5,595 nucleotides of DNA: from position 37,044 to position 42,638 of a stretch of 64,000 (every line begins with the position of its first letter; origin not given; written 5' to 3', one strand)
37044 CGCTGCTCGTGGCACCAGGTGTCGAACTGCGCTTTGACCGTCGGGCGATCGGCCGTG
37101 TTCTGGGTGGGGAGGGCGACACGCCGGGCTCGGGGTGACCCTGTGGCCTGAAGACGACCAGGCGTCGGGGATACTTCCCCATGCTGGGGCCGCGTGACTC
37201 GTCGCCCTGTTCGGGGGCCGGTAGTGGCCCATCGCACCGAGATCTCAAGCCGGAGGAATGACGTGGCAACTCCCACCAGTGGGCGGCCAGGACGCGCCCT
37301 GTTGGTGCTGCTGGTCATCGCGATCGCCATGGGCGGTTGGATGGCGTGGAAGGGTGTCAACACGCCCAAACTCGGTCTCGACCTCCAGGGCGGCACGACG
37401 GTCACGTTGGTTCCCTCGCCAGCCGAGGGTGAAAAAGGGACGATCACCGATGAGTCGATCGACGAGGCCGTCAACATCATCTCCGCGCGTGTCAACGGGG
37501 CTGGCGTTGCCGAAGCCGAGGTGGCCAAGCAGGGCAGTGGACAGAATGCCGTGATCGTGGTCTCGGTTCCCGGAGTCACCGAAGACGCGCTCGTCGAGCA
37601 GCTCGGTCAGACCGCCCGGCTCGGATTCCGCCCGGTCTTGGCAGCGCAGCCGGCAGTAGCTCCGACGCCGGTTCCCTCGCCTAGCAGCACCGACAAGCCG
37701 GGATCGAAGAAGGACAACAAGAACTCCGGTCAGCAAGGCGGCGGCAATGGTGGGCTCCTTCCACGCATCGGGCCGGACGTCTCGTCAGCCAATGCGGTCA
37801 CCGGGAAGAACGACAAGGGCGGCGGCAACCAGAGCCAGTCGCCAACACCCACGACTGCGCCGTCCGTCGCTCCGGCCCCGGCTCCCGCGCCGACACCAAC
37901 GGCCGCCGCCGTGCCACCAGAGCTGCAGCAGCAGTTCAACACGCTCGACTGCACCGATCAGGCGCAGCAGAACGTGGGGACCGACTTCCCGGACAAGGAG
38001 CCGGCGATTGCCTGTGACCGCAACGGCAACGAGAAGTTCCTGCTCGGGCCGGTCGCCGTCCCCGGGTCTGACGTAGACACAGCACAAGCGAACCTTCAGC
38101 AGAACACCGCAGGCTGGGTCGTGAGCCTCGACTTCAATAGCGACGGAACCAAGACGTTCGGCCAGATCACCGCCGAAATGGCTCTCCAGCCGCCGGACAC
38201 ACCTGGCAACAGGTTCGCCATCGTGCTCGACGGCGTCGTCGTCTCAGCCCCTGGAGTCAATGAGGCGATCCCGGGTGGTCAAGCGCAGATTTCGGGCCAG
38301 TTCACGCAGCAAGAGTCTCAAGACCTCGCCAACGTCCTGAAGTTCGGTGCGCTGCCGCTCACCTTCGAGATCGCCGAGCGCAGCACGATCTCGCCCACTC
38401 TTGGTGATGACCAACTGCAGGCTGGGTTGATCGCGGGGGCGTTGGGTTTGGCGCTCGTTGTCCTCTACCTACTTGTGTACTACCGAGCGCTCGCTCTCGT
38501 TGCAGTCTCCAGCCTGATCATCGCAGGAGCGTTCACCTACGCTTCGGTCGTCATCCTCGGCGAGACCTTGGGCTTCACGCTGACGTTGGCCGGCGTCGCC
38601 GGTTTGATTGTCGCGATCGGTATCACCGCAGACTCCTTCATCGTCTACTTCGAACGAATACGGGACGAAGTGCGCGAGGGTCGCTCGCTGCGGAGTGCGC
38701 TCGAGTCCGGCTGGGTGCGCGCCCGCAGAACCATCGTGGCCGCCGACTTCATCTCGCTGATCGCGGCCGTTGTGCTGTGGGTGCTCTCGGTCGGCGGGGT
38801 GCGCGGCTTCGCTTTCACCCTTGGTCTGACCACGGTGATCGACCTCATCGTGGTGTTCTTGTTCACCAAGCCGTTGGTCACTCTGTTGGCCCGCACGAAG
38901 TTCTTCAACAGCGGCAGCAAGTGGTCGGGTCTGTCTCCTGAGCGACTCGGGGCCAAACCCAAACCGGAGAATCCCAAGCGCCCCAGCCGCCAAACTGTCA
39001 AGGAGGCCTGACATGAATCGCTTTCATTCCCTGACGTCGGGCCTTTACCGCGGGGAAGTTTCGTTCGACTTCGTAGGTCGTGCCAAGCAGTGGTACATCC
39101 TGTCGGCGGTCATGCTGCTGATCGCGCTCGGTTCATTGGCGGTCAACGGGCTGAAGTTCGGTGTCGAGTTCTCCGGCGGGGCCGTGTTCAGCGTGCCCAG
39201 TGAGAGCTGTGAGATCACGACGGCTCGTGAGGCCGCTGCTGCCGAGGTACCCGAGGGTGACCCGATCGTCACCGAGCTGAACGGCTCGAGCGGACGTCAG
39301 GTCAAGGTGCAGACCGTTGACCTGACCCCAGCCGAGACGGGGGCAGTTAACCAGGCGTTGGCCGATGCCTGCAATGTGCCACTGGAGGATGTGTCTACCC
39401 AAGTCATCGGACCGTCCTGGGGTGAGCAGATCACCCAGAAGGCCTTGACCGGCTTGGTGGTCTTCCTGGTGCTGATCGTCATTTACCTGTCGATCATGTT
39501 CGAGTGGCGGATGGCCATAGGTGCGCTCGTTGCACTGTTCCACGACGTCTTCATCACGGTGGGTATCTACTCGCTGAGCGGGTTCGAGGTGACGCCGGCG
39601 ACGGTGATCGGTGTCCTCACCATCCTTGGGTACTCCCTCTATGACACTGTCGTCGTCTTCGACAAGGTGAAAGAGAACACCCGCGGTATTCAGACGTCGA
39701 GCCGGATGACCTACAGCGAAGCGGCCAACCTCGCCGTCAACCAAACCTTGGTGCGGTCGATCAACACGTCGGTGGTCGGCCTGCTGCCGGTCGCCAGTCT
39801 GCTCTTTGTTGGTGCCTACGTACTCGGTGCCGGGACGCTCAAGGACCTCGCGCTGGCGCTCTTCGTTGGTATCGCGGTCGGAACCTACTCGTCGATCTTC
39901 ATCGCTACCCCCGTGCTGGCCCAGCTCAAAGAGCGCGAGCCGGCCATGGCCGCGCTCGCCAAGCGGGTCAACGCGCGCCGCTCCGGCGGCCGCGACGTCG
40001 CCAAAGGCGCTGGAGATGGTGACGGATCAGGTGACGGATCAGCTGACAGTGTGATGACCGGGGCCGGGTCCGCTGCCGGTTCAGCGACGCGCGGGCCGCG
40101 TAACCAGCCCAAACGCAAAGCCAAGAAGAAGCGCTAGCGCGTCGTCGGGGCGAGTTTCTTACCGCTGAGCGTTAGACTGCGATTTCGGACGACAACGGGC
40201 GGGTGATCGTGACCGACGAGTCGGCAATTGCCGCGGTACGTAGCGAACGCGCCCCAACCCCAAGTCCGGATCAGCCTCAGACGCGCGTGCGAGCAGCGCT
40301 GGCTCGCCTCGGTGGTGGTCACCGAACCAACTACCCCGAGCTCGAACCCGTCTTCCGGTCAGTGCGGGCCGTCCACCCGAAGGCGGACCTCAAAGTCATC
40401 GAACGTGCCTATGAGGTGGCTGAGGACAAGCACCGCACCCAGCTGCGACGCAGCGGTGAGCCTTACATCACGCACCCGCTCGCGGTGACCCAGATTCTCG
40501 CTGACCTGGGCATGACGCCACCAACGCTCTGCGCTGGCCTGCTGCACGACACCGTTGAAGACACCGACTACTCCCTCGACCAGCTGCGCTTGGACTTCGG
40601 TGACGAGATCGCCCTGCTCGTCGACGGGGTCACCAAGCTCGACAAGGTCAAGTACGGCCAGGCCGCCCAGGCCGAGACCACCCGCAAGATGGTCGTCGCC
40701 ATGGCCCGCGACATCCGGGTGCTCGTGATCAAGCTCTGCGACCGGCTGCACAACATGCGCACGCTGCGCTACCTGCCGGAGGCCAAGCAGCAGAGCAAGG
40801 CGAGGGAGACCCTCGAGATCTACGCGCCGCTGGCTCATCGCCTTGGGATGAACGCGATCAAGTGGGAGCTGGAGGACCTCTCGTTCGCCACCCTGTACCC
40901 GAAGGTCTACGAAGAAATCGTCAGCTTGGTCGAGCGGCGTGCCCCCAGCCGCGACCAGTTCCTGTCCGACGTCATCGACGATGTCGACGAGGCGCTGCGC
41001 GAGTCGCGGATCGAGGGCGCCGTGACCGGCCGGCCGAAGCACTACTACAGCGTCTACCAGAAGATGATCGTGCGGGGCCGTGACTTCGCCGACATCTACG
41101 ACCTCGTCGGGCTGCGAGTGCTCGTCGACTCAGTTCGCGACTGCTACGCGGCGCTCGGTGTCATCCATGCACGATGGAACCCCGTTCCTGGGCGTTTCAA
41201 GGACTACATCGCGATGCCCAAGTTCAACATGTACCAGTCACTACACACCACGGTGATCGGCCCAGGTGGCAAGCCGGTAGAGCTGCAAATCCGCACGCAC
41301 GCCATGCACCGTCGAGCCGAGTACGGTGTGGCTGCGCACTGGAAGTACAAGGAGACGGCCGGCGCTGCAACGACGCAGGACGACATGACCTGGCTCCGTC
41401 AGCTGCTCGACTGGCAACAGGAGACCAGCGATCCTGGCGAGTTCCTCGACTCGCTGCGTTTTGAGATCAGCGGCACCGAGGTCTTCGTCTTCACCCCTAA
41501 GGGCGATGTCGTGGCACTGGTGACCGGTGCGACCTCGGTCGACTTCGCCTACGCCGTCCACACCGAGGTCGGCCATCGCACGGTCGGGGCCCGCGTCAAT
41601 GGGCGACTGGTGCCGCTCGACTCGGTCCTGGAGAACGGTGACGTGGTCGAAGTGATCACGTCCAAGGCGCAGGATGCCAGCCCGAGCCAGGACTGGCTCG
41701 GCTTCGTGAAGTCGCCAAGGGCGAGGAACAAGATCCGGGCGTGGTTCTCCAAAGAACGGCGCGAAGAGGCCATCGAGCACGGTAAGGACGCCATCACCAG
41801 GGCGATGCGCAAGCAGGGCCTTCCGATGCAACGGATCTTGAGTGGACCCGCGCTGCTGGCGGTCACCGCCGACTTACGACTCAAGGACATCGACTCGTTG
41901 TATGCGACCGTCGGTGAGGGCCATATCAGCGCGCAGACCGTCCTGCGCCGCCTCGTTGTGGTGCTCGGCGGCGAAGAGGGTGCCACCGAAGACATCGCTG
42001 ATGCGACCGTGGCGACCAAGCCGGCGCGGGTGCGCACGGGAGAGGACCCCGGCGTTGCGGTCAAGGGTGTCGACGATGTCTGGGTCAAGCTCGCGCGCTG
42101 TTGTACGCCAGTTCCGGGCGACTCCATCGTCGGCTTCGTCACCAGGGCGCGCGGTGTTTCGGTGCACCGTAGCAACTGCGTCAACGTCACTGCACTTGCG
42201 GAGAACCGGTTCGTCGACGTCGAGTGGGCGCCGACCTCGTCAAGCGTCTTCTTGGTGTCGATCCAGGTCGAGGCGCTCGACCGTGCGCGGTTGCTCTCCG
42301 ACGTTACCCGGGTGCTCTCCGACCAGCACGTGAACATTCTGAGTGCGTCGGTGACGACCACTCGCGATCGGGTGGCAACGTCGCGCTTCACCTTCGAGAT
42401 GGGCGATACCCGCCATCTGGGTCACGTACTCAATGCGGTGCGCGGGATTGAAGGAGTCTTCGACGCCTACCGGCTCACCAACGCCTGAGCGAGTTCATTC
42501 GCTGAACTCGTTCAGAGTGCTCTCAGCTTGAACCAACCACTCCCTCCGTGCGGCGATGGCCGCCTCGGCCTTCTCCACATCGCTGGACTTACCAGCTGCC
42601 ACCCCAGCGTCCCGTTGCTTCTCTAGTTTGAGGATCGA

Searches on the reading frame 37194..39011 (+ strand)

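Call 25: search_protein_families(library=pfam, proteins=[window:37194-39011:+], max_evalue=0.001)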
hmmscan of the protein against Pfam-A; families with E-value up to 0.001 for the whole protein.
window:37194-39011:+ (605 aa): 5 families
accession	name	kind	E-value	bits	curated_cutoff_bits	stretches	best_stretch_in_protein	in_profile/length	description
PF22599.2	SecDF_P1_head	-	8.9e-31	106.6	27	1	278-388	9-113/114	SecDF, P1 head subdomain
PF02355.23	SecD_SecF_C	-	2.7e-11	43.7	20.5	1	391-566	13-187/189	Protein export membrane protein SecD/SecF, C-terminal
PF21760.3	SecD_1st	-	4.2e-11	42.6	27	1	89-148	1-58/60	Protein translocase subunit SecDF, P1 domain, N-terminal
PF03176.21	MMPL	-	2.9e-07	30.2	20.5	1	412-569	146-306/333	MMPL family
PF00873.25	ACR_tran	-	0.00064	18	28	1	417-557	339-481/1021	AcrB/AcrD/AcrF family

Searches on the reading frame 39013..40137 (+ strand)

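Call 25: search_protein_families(library=pfam, proteins=[window:39013-40137:+], max_evalue=0.001)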
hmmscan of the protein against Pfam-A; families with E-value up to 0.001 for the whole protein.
window:39013-40137:+ (374 aa): 2 families
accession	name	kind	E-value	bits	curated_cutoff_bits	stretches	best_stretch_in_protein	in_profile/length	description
PF02355.23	SecD_SecF_C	-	2.6e-62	210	20.5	1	123-307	12-188/189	Protein export membrane protein SecD/SecF, C-terminal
PF07549.19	Sec_GG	-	0.00012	21.9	20.3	1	41-62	2-23/28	SecD/SecF GG Motif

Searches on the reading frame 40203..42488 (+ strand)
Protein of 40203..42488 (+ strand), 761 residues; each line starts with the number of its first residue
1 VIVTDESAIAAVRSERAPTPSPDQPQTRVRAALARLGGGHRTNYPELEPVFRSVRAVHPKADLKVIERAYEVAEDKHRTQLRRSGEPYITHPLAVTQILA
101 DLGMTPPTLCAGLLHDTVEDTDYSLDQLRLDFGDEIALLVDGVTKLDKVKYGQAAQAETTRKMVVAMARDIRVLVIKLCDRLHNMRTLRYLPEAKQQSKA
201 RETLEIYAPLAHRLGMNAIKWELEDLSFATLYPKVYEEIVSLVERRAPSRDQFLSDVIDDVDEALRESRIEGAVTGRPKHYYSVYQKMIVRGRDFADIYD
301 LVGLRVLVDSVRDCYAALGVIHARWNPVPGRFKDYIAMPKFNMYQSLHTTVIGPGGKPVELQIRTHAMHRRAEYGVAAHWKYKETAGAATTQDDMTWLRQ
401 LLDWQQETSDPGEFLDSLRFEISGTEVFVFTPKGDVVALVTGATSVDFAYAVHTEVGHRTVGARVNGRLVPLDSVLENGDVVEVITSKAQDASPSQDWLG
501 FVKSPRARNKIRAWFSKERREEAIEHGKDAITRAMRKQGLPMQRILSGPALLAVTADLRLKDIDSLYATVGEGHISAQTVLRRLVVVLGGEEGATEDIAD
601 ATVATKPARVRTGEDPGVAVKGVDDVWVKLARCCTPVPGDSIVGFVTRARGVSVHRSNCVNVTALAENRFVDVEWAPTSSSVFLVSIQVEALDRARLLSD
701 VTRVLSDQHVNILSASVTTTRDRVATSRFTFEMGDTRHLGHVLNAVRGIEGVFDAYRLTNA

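Call 24: search_protein_families(library=pfam, proteins=[window:40203-42488:+], max_evalue=0.001)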
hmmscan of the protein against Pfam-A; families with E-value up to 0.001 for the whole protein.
window:40203-42488:+ (761 aa): 8 families
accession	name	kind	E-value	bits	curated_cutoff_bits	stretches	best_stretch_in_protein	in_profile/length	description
PF13328.12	HD_4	-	1.1e-48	165.3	27.2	1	69-216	1-155/156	HD domain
PF04607.23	RelA_SpoT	-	1.3e-42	145.1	27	1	276-385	1-111/113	Region found in RelA / SpoT proteins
PF02824.27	TGS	-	5.2e-23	81.3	22.2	1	427-486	1-60/60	TGS domain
PF13291.12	ACT_4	-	5e-17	62.8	27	1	681-757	3-80/80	ACT domain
PF01842.31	ACT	-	2.1e-13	50.2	27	1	686-750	2-65/66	ACT domain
PF01966.28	HD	-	1.4e-10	41.9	22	1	88-185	1-116/116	HD domain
PF19296.4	RelA_AH_RIS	-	2.3e-09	38.1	23.8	1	506-656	8-169/185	RelA/SpoT, AH and RIS domains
PF22629.2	ACT_AHAS_ss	-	0.00092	19.8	27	0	693-753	7-66/67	AHAS small subunit-like ACT domain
